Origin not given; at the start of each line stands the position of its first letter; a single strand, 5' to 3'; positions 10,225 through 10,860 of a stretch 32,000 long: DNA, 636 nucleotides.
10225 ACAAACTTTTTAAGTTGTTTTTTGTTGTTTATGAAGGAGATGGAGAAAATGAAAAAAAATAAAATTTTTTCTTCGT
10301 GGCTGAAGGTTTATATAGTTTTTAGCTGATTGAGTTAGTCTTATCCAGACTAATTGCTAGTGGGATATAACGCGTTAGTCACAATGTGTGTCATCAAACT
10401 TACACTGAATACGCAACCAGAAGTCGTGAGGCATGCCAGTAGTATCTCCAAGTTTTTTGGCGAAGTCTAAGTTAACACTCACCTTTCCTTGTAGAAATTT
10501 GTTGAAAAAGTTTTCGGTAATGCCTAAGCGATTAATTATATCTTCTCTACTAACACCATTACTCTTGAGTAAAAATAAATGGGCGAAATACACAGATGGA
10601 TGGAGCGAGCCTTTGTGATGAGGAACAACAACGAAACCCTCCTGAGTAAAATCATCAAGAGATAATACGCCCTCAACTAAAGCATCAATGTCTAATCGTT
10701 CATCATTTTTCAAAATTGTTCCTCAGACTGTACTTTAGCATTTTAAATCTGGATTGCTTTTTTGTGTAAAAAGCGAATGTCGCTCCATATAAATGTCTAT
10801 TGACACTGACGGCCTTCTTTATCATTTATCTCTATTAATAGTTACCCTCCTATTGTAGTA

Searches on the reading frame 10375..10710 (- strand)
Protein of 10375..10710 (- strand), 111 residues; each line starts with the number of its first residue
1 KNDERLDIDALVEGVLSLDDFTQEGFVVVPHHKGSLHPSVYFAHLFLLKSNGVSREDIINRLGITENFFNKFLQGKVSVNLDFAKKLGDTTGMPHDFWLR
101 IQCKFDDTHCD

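Call 48: search_protein_families(library=padloc, proteins=[window:10375-10710:-], max_evalue=0.01)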
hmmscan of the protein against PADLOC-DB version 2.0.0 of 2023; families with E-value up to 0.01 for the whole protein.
window:10375-10710:- (111 aa): 2 families
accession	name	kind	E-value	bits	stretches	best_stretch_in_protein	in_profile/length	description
PDLC03950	RmrA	-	0.00048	17.2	1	51-98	14-61/369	-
PDLC04775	PDC-M69A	-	0.0029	16.1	1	48-98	16-66/113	-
